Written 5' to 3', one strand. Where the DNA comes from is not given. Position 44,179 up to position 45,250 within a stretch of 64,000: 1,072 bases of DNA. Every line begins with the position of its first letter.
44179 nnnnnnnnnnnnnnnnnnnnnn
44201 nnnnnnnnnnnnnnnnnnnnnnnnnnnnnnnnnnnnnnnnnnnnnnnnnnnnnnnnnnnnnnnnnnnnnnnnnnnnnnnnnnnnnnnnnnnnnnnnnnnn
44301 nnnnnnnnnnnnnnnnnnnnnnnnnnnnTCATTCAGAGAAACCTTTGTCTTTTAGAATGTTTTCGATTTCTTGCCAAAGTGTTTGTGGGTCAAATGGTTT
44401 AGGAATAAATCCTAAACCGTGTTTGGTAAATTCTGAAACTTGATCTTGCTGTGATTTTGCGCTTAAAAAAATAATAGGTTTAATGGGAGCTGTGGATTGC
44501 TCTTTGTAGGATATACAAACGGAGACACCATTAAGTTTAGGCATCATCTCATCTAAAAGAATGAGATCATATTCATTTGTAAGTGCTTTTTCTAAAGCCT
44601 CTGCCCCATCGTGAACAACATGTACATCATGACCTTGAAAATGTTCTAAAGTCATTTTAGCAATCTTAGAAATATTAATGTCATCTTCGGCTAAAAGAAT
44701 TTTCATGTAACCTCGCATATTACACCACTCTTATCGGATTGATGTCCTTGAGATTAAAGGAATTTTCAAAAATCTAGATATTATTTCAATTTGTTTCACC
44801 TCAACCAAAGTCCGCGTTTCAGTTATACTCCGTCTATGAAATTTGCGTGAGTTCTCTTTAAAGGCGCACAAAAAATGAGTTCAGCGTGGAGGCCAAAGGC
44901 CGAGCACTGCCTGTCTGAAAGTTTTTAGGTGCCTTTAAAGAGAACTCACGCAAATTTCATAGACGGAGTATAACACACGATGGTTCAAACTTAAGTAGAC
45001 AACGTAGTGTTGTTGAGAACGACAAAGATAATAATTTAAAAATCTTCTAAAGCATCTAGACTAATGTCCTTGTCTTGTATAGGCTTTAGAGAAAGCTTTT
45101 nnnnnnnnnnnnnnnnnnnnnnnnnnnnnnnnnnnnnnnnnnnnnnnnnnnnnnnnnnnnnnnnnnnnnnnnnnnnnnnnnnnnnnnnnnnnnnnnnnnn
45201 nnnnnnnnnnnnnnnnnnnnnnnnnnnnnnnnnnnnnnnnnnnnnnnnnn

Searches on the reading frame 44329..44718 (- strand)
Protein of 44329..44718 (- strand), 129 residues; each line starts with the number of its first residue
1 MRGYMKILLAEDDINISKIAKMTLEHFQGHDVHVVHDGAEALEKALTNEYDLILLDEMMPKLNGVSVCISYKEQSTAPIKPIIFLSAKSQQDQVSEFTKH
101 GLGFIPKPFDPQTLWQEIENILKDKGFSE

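Call 57: find_encoding_contigs(protein=window:44329-44718:-, flank=2500, max_places=10)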
Protein window:44329-44718:- (129 aa): 10 contigs read that carry it; 9 places shown.
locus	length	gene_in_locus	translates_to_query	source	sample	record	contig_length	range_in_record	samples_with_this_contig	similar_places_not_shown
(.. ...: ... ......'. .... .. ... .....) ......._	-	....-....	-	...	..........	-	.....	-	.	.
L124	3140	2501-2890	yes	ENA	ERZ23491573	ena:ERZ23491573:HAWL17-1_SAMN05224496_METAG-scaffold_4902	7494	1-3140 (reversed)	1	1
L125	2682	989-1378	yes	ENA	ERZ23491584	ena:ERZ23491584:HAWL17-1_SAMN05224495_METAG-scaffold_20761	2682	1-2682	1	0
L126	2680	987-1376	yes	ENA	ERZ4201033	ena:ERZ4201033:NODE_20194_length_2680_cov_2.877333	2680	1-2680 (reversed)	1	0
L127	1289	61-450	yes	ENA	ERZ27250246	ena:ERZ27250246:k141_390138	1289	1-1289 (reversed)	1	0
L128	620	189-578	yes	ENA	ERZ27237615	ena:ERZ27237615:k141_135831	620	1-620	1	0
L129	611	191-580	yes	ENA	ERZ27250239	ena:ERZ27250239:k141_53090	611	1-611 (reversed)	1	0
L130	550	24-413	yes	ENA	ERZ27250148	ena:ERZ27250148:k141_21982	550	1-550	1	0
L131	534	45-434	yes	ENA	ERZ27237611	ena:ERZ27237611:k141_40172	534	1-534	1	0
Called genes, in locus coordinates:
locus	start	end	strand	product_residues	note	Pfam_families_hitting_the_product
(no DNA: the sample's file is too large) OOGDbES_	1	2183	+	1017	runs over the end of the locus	PF03176:MMPL, PF07044:DUF1329 (faint), PF17131:TP_0789-like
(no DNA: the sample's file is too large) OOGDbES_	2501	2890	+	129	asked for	PF00072:Response_reg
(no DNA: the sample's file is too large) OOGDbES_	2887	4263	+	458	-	PF00512:HisKA, PF02518:HATPase_c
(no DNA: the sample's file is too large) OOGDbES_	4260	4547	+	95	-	PF01627:Hpt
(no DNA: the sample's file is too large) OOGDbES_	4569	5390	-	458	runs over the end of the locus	PF01565:FAD_binding_4, PF02913:FAD-oxidase_C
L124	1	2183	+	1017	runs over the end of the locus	PF03176:MMPL, PF07044:DUF1329 (faint), PF17131:TP_0789-like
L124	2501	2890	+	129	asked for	PF00072:Response_reg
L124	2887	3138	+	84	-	?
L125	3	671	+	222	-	?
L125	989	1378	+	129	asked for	PF00072:Response_reg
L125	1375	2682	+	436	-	?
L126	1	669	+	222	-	?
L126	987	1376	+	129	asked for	PF00072:Response_reg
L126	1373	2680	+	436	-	?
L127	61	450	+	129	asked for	PF00072:Response_reg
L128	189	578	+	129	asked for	PF00072:Response_reg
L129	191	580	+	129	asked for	PF00072:Response_reg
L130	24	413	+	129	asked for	PF00072:Response_reg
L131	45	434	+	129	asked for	PF00072:Response_reg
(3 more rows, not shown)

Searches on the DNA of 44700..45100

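Call 10: search_rna_families(source=window, start=44700, end=45100, threshold=evalue, max_evalue=10, show_alignments=3)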
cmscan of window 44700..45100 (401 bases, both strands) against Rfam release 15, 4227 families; matches with E-value up to 10: 8.
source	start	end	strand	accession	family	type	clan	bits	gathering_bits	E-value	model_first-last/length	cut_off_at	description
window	44823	44971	-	RF04130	MIR7996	Gene; miRNA;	-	47.5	119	2.2e-07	1-190/190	no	MIR7996 microRNA precursor family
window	44839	44957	+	RF00451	MIR395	Gene; miRNA;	-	26.7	56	0.0015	1-104/104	no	mir-395 microRNA precursor family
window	44839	44957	-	RF00451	MIR395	Gene; miRNA;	-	26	56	0.0024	1-104/104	no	mir-395 microRNA precursor family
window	44933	44948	-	RF00390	TYMV_upPK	Cis-reg;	-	16.4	38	1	1-23/23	no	turnip yellow mosaic virus upstream pseudo-knot (TYMV_upPK)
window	44848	44863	+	RF00390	TYMV_upPK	Cis-reg;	-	16.4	38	1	1-23/23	no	turnip yellow mosaic virus upstream pseudo-knot (TYMV_upPK)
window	44843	44994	+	RF01627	ceN36-1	Gene; snRNA; snoRNA; HACA-box;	-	14.5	48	5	1-130/130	no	Nematode snoRNA ceN36-1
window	44903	44941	-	RF01519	CC0196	Gene; sRNA;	-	11.8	35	4.2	1-58/58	no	Caulobacter sRNA CC0196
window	44734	44904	+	RF01295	SCARNA7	Gene; snRNA; snoRNA; scaRNA;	-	9.3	65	3.2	1-330/330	no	Small Cajal body-specific RNA 7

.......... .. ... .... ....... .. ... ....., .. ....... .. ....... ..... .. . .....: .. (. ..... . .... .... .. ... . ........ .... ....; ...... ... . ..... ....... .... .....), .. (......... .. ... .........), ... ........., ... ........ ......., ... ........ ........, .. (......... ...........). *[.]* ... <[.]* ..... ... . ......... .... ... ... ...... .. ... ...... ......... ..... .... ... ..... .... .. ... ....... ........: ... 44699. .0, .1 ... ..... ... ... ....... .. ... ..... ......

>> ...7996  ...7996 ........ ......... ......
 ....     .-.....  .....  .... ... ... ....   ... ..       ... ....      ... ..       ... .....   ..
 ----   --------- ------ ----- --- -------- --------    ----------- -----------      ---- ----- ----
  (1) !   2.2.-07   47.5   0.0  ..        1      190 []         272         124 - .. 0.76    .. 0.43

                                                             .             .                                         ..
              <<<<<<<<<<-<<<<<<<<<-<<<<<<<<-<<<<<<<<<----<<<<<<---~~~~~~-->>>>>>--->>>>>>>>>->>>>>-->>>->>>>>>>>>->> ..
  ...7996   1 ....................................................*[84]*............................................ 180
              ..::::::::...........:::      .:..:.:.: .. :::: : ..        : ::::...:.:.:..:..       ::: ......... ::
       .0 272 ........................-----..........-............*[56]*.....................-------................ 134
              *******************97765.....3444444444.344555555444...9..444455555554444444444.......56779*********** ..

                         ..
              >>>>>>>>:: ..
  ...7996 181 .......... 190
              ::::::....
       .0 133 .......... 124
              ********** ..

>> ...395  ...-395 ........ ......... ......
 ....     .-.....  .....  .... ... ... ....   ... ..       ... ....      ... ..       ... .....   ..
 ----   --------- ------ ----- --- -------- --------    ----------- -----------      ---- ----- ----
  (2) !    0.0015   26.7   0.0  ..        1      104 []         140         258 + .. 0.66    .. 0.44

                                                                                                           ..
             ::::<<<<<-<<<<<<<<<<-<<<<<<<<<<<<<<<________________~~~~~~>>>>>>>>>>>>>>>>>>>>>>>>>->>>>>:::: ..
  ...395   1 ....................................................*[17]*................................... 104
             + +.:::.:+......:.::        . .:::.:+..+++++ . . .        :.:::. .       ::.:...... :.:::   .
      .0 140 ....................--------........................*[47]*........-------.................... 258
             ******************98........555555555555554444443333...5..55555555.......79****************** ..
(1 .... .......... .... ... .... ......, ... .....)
